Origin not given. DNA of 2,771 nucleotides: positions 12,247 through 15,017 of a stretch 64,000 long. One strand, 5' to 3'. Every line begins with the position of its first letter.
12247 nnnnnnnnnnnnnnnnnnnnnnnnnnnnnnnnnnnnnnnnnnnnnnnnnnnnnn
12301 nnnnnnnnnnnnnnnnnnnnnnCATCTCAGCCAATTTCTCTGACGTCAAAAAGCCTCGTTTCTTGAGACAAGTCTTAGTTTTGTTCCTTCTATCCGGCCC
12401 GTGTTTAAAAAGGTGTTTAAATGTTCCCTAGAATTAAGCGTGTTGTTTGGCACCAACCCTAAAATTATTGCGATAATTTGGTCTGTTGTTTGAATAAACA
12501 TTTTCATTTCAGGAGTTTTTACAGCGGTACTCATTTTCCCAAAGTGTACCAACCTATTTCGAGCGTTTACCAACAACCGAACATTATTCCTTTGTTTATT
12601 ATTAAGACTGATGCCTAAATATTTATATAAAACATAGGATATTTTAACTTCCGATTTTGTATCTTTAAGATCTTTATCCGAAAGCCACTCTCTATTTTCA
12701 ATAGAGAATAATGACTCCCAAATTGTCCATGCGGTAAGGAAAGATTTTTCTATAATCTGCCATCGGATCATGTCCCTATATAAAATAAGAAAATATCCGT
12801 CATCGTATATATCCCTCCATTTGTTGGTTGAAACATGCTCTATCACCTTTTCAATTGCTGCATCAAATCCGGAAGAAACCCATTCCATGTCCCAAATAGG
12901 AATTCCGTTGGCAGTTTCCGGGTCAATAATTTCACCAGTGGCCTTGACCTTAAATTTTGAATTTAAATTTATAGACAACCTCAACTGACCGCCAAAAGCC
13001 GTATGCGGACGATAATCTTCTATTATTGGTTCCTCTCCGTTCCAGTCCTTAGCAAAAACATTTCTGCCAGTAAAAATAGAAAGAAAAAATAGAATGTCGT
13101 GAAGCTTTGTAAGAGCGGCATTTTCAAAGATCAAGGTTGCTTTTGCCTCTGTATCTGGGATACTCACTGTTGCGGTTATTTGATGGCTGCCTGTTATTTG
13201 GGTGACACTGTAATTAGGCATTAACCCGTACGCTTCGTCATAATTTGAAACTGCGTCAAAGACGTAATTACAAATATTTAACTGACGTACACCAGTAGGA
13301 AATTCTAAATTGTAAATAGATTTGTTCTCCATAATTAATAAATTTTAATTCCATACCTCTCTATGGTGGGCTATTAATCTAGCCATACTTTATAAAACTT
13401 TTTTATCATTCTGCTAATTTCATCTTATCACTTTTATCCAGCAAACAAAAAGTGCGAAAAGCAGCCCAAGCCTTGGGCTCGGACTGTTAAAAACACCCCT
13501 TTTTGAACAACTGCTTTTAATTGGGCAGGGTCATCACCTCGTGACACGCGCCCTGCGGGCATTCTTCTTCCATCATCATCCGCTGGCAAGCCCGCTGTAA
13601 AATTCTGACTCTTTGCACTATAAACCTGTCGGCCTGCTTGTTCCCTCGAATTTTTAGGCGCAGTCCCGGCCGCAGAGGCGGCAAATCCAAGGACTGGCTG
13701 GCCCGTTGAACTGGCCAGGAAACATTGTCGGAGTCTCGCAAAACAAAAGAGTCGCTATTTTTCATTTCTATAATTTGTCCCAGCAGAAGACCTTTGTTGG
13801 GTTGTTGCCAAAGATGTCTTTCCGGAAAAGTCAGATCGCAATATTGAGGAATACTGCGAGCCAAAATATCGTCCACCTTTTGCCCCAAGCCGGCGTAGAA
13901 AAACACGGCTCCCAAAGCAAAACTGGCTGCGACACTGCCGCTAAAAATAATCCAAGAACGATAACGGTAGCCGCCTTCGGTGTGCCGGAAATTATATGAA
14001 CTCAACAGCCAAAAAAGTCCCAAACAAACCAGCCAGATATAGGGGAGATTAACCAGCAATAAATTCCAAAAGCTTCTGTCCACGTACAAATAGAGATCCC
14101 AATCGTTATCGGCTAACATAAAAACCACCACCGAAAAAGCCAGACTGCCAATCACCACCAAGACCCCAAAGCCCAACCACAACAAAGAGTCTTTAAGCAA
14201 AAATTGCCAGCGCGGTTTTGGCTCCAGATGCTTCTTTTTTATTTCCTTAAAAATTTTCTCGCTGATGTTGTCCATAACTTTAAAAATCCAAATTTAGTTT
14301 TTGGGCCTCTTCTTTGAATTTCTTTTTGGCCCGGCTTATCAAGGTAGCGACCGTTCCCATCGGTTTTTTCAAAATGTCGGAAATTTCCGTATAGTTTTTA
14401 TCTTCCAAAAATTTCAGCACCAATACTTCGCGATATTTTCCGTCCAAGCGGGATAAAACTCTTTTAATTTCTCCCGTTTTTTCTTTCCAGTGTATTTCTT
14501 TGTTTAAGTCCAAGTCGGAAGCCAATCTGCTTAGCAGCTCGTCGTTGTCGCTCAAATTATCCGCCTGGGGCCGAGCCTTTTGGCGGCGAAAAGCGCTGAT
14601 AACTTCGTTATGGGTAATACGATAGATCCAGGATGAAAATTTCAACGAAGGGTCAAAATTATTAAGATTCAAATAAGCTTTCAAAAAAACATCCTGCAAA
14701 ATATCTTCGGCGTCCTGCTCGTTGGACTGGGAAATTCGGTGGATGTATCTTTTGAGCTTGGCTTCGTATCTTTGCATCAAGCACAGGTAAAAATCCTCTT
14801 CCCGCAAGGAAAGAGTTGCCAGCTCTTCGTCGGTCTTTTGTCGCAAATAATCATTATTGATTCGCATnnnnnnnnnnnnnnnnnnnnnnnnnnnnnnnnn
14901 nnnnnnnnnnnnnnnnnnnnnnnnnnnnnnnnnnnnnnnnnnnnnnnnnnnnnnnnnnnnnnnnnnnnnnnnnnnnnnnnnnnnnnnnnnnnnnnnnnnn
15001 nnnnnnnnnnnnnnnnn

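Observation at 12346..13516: AT-rich single-gene island encoding a HEPN-motif (RNxxxH) protein: candidate stand-alone abortive-infection/defence RNase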

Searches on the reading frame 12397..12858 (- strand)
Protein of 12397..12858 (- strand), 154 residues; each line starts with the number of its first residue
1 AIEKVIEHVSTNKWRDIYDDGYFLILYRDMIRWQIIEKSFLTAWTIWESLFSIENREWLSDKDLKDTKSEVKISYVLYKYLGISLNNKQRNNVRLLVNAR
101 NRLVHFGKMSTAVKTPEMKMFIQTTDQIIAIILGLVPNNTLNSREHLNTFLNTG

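Call 61: find_homologous_proteins(query=A3, max_evalue=0.001)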
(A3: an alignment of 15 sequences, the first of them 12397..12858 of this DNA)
Query A3 (15 sequences) (154 aa, profile of the alignment): 66 proteins with E <= 0.001 among 2390 candidates.
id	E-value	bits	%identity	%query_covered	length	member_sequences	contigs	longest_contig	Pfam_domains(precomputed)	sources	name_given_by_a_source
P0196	2.3e-64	234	44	98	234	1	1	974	PF18739.7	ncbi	-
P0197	1.2e-62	228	79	99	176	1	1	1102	-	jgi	jgi:hypothetical protein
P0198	1.7e-61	225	38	92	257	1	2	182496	-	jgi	jgi:hypothetical protein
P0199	3.7e-61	223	43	93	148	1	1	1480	PF18739.7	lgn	-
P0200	1.1e-60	222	38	98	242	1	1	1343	-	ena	-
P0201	3.8e-60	220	41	98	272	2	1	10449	-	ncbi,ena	-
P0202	5.6e-60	220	38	92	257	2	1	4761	-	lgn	-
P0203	1.2e-59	219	39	94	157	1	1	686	-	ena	-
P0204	1.3e-59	218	40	99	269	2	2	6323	-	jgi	-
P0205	1.4e-59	218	38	94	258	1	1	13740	-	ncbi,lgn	-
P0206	1.1e-58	215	40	94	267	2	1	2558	-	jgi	jgi:hypothetical protein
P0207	9.3e-58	212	38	98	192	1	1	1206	-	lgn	-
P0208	3.4e-57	211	36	98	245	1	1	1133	-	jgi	-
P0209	3.7e-57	210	41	99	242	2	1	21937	-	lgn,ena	-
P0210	4.8e-57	210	37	99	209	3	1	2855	-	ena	-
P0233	2.3e-44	169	31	98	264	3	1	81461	-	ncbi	-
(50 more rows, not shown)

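Call 70: find_encoding_contigs(protein=P0198, flank=8000, max_places=1)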
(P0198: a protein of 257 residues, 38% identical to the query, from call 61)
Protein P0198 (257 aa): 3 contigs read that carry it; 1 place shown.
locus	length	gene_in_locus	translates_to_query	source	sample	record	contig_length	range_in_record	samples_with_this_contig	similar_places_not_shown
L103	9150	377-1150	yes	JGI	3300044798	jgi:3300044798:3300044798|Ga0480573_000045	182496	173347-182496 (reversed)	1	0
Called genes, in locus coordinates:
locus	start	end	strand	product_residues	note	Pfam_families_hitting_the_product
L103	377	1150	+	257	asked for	-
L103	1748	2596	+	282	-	-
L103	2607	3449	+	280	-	PF08843:AbiEii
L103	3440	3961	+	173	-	-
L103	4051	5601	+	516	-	-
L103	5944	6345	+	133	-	PF12158:DUF3592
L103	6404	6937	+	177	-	-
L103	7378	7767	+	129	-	-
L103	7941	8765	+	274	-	-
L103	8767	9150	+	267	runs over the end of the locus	PF08843:AbiEii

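Call 71: find_encoding_contigs(protein=P0233, flank=8000, max_places=1)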
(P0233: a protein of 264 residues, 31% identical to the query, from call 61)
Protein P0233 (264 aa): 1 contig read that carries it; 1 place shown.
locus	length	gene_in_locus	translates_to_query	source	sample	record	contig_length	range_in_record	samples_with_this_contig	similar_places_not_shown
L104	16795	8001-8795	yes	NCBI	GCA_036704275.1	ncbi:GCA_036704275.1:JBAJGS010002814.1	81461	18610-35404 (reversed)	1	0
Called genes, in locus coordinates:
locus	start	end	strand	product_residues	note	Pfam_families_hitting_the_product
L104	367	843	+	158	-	-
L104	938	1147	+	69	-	-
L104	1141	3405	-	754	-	-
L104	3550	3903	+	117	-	-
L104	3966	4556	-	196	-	-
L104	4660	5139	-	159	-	-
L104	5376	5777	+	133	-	-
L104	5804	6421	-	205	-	-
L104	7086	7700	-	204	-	-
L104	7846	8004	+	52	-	-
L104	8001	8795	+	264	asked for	-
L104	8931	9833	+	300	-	PF18864:AbiTii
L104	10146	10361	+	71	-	-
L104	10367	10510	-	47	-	-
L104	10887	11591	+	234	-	PF00733:Asn_synthase (weak), PF02568:ThiI (faint), PF06508:QueC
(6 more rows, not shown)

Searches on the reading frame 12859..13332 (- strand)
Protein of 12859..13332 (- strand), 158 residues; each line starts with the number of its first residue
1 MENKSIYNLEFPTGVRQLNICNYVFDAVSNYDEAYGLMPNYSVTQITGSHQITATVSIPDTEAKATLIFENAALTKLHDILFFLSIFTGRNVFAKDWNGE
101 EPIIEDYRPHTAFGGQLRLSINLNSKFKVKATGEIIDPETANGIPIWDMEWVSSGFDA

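Call 52: search_solved_structures(query=A2, max_evalue=10)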
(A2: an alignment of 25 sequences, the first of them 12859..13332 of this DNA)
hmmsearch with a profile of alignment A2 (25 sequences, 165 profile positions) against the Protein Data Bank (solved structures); distinct sequences matched with E-value up to 10: 2.
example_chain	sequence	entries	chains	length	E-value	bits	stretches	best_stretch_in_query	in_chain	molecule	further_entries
6hv6_A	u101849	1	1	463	0.26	14.1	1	11-42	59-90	Toxin PAU_02230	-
1sph_A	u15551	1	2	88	1.5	11.7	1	45-93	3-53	HISTIDINE-CONTAINING PHOSPHOCARRIER PROTEIN HPR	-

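Call 53: search_protein_families(library=pfam, alignment_id=A2, max_evalue=10)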
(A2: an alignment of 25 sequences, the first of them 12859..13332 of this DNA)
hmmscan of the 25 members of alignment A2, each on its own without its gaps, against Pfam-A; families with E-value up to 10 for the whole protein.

A. member 1, window:12859-13332:- (158 aa): 0 families

B. families by the number of members that match (of 25 scanned): 6 families
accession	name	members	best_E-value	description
PF20125.4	DUF6515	1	0.014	Family of unknown function (DUF6515)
PF23188.1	THU_Piezo1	1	0.052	Piezo1-like, transmembrane helical unit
PF00025.27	Arf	1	0.058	ADP-ribosylation factor family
PF13414.12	TPR_11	1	0.065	TPR repeat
PF19775.4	DUF6261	1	0.12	Family of unknown function (DUF6261)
PF08468.16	MTS_N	1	0.17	Methyltransferase small domain N-terminal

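Call 59: predict_structure(alignment_id=A2)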
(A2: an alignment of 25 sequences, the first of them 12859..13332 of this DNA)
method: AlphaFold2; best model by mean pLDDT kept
length: 158 residues; sequences in the alignment: 25
mean_pLDDT: 80.2   pTM: 0.65
mean pLDDT of the five models: 80.2, 79.4, 78.7, 77.9, 76.1
residues with pLDDT >= 90: 61; 70-90: 56; 50-70: 26; < 50: 15
segments of 3 or more residues with pLDDT < 50: 43-45, 105-114
pLDDT, mean of each block of 10 residues (from residue 1): 91 92 96 84 59 95 93 94 86 83 49 51 74 87 85 61
secondary structure, 60 per line:
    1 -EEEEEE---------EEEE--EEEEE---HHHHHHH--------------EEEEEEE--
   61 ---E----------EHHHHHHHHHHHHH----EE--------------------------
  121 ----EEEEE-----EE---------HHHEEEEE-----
elements in order: E2-7 E17-20 E23-27 H31-37 E52-58 H76-88 E125-129 E149-153

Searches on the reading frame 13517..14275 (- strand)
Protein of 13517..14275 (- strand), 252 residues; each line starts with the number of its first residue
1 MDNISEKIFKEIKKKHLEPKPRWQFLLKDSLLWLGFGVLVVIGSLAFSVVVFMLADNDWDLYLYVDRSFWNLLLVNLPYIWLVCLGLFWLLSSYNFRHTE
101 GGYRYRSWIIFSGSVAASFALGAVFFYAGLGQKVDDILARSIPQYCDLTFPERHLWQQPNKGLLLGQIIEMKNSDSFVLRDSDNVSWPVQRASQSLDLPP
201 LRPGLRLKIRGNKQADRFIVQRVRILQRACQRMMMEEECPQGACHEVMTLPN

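Call 69: search_protein_families(library=pfam, proteins=[window:13517-14275:-], max_evalue=0.01)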
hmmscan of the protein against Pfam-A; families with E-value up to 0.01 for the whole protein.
window:13517-14275:- (252 aa): 0 families

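Call 81: find_related_loci(query=window:13517-14275:-, collection=metagenome_contigs, flank=5000)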
Query window:13517-14275:- (252 aa) in metagenome_contigs; peptide patterns used: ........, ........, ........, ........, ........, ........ (x = any residue, [..] = any of these).
401 stretches matched a pattern, but none encodes a relative of the query by tblastn (E <= 1e-3).

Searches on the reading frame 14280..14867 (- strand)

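Call 69: search_protein_families(library=pfam, proteins=[window:14280-14867:-], max_evalue=0.01)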
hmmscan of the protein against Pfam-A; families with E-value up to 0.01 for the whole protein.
window:14280-14867:- (195 aa): 3 families
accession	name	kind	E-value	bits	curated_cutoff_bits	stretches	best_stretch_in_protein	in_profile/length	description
PF04542.20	Sigma70_r2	-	1.2e-17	63.9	24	1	30-98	1-70/71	Sigma-70 region 2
PF08281.18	Sigma70_r4_2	-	2.1e-12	46.9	25.7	1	133-183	3-53/54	Sigma-70, region 4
PF04545.22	Sigma70_r4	-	6.3e-07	29.3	24.1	1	137-184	1-48/50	Sigma-70, region 4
